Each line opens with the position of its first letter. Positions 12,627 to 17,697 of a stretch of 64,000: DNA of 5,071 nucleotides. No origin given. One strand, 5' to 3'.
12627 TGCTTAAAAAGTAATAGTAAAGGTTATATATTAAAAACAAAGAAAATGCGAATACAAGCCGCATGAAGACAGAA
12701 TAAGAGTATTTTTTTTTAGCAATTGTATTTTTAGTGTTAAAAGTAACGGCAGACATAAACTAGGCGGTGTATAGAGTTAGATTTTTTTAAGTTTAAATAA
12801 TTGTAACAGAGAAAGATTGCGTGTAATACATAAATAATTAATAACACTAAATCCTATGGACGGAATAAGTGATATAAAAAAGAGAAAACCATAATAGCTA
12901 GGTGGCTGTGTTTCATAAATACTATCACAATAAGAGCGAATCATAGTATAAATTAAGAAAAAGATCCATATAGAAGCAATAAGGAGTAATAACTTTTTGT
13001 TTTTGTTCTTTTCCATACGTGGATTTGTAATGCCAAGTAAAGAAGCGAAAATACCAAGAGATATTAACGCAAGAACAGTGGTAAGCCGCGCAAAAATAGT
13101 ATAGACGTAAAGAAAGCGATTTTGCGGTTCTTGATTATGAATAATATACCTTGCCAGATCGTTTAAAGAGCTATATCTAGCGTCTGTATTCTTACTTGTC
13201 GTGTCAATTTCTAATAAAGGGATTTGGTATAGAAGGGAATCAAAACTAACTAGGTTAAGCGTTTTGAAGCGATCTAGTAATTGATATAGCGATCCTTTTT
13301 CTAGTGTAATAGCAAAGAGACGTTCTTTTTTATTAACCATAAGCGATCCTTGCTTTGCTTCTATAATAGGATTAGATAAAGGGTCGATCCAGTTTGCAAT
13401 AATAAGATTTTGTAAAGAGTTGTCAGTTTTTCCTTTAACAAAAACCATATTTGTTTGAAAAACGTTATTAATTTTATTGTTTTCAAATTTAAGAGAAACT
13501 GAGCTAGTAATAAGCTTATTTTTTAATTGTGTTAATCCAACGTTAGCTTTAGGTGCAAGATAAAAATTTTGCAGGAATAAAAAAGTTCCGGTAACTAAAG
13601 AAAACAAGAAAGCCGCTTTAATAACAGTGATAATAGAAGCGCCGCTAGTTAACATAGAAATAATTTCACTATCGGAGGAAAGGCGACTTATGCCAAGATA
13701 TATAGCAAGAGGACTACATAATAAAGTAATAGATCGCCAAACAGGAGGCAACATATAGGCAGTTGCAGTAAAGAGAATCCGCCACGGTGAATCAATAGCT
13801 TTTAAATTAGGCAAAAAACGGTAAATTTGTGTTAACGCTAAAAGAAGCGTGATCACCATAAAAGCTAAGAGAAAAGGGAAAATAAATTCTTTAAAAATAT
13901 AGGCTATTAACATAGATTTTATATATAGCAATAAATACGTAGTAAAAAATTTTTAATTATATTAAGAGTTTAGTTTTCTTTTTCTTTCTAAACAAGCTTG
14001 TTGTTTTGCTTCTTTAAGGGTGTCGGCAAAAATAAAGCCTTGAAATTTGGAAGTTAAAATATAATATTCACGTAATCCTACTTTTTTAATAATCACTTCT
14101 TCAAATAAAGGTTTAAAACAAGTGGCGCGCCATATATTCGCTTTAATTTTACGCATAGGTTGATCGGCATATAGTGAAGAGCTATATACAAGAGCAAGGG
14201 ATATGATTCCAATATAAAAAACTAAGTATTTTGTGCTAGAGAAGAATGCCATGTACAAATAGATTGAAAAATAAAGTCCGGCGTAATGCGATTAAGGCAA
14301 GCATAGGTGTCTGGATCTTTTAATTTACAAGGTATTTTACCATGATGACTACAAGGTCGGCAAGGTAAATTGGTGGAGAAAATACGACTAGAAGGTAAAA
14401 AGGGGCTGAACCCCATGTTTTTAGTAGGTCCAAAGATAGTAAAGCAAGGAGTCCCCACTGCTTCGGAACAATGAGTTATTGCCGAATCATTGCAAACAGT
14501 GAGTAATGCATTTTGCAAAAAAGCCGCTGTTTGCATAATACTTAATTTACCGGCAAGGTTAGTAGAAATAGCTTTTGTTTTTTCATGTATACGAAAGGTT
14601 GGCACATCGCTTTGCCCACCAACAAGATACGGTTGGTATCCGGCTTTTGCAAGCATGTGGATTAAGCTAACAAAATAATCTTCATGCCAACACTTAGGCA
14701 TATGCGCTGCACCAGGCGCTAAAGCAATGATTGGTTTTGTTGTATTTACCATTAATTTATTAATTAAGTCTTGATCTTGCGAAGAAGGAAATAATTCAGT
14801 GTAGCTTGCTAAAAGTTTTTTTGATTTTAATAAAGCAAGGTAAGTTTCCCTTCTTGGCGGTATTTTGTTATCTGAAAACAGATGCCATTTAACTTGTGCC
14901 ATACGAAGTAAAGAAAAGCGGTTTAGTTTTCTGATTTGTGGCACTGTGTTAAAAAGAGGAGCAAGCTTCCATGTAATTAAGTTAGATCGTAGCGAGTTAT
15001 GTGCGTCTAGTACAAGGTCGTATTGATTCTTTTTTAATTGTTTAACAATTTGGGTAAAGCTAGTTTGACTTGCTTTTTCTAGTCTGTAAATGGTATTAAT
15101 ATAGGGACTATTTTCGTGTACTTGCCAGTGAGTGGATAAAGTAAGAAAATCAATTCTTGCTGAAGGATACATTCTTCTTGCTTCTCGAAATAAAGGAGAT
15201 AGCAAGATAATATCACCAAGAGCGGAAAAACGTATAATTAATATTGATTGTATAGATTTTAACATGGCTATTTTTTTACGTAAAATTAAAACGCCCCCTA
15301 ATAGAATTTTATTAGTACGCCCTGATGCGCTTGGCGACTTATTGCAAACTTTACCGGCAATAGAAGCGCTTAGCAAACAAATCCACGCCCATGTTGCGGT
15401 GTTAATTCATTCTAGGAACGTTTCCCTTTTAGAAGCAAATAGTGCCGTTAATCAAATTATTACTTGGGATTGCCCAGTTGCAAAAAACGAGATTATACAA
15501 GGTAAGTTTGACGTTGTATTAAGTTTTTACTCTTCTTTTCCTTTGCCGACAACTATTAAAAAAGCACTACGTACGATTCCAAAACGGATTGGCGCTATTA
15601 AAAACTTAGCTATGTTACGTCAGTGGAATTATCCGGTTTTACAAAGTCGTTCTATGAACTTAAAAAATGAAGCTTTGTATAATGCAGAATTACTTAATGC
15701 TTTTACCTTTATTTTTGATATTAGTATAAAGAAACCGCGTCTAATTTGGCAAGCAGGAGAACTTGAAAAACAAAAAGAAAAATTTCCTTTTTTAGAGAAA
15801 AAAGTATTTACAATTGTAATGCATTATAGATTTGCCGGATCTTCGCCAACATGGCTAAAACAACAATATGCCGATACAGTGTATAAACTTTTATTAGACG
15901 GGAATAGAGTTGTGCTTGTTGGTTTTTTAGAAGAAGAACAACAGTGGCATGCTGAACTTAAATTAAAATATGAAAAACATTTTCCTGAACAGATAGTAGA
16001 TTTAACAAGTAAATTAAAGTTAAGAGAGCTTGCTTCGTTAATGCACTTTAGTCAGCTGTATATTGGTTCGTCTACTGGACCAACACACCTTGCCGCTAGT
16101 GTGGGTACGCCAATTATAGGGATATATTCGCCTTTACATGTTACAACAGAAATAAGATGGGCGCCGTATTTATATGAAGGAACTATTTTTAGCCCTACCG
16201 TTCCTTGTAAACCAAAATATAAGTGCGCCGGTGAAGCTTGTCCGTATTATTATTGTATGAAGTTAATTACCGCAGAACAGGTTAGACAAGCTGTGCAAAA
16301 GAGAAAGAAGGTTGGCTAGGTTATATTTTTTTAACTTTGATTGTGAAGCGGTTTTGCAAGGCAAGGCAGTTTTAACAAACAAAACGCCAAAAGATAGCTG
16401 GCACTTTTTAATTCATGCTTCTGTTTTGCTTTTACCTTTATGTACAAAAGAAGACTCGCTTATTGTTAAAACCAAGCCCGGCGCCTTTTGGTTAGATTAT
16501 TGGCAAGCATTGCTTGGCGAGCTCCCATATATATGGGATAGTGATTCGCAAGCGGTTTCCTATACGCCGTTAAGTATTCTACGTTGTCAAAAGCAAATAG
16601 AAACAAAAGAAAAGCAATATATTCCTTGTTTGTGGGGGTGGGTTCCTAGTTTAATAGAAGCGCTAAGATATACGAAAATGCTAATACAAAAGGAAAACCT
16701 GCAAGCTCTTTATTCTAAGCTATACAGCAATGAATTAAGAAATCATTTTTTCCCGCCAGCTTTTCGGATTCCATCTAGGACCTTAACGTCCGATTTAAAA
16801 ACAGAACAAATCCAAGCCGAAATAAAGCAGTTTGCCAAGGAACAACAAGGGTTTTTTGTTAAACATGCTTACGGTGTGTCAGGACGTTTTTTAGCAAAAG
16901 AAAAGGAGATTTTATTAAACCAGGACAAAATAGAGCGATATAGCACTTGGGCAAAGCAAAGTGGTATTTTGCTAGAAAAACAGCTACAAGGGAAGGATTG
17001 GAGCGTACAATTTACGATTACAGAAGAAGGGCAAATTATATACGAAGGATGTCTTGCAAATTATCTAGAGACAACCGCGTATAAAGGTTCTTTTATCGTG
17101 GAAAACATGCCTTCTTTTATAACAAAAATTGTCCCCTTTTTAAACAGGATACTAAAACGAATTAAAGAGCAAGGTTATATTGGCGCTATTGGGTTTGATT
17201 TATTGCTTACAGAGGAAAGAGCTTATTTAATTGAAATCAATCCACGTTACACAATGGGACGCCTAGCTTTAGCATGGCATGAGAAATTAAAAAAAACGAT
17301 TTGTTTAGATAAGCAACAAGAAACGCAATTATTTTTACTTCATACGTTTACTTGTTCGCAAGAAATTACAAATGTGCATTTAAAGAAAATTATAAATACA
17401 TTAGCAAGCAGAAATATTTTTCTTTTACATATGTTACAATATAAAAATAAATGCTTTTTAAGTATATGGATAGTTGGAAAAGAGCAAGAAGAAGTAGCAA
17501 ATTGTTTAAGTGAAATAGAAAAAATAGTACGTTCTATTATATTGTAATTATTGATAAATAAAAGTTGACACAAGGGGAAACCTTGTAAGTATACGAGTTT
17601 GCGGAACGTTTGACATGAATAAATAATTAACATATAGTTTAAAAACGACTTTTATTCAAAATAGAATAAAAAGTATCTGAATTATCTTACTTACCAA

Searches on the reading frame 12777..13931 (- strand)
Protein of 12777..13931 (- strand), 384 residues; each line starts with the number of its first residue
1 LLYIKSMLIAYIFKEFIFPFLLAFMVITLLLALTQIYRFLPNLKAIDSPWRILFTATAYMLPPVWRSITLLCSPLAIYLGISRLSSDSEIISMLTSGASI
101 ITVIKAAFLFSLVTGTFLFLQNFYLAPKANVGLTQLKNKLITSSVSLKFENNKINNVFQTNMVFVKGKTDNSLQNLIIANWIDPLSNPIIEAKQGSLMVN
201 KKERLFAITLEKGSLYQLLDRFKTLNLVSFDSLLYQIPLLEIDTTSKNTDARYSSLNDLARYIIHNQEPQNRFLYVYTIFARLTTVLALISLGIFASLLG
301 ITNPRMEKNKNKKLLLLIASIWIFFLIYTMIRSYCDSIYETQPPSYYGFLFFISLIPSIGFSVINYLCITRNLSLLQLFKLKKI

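Call 15: search_protein_families(library=ncbifam, proteins=[window:12777-13931:-], max_evalue=0.00001)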
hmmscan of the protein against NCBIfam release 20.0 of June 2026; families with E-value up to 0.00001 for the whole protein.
window:12777-13931:- (384 aa): 2 families
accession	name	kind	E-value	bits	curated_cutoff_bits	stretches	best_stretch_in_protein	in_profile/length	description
TIGR04407.1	LptF_YjgP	equivalog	1.1e-35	123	230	1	10-352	4-332/347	LPS export ABC transporter permease LptF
TIGR04408.1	LptG_lptG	equivalog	4.2e-08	32.2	240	1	10-154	4-147/351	LPS export ABC transporter permease LptG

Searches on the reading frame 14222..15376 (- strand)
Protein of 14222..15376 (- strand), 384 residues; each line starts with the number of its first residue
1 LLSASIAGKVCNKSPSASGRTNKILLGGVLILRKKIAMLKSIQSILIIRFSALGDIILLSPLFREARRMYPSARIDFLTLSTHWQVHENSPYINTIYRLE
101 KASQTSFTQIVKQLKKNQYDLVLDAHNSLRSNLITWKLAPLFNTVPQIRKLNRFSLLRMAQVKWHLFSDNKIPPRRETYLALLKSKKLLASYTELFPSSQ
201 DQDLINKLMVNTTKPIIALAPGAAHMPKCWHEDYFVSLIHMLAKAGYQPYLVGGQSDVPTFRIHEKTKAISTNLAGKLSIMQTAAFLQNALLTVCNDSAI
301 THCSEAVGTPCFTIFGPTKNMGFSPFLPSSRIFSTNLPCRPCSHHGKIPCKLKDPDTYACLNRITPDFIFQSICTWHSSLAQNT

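Call 15: search_protein_families(library=ncbifam, proteins=[window:14222-15376:-], max_evalue=0.00001)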
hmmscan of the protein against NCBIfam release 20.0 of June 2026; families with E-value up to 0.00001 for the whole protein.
window:14222-15376:- (384 aa): 6 families
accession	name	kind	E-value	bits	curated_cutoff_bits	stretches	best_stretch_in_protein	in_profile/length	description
TIGR02195.1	heptsyl_trn_II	equivalog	1.8e-30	106.3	134.6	1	45-373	2-334/339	lipopolysaccharide heptosyltransferase II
NF007742.0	PRK10422.1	equivalog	1.5e-29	102.9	467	1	40-326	3-299/352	lipopolysaccharide core heptosyltransferase RfaQ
TIGR02201.1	heptsyl_trn_III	equivalog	3.5e-27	95.3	170.2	1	45-333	2-304/344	putative lipopolysaccharide heptosyltransferase III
TIGR02193.1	heptsyl_trn_I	equivalog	1.3e-25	90.3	185.3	1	45-325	2-291/320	lipopolysaccharide heptosyltransferase I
NF008162.0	PRK10916.1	equivalog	1.7e-17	63.6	569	1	45-327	3-298/348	ADP-heptose--LPS heptosyltransferase RfaF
NF008204.0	PRK10964.1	equivalog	1.3e-10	41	437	1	45-319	3-283/322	lipopolysaccharide heptosyltransferase RfaC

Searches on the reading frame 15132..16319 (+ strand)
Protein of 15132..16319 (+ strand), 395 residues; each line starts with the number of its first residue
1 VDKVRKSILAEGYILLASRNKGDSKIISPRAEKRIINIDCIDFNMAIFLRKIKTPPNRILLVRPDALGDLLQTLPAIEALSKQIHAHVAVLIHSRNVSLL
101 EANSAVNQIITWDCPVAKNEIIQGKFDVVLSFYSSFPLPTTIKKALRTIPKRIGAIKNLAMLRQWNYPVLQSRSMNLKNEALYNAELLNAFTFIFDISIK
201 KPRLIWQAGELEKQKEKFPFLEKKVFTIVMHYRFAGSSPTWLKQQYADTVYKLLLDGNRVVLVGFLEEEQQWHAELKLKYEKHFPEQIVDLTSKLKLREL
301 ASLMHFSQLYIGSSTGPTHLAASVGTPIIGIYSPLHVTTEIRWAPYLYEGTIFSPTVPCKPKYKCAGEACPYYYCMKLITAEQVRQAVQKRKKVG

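Call 16: search_protein_families(library=ncbifam, proteins=[window:15132-16319:+], max_evalue=0.00001)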
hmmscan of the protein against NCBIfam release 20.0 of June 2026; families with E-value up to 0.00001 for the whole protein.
window:15132-16319:+ (395 aa): 5 families
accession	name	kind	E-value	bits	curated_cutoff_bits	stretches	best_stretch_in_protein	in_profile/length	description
TIGR02201.1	heptsyl_trn_III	equivalog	8.2e-15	54.7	170.2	1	241-350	197-301/344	putative lipopolysaccharide heptosyltransferase III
TIGR02195.1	heptsyl_trn_II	equivalog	8.9e-15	54.6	134.6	1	58-390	1-336/339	lipopolysaccharide heptosyltransferase II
NF007742.0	PRK10422.1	equivalog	2.8e-13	49.4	467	1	240-346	198-299/352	lipopolysaccharide core heptosyltransferase RfaQ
TIGR02193.1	heptsyl_trn_I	equivalog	8.5e-13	48.2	185.3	1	234-334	189-283/320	lipopolysaccharide heptosyltransferase I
NF008162.0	PRK10916.1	equivalog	6.4e-06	25.6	569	1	152-334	113-289/348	ADP-heptose--LPS heptosyltransferase RfaF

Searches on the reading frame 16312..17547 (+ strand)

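Call 16: search_protein_families(library=ncbifam, proteins=[window:16312-17547:+], max_evalue=0.00001)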
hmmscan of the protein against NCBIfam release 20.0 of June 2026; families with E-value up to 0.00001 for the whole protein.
window:16312-17547:+ (411 aa): 3 families
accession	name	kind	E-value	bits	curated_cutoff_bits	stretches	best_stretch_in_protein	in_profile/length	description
NF047900.1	AspMetLigLdmS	equivalog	1.1e-10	40.8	475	1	118-327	110-312/383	L-aspartate--L-methionine ligase LdmS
NF040722.1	MfnD_Meth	equivalog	2.7e-07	30.3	400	1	220-326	162-264/288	tyramine--L-glutamate ligase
NF005315.0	PRK06849.1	equivalog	8.2e-07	28.4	406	1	170-334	142-295/389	hypothetical protein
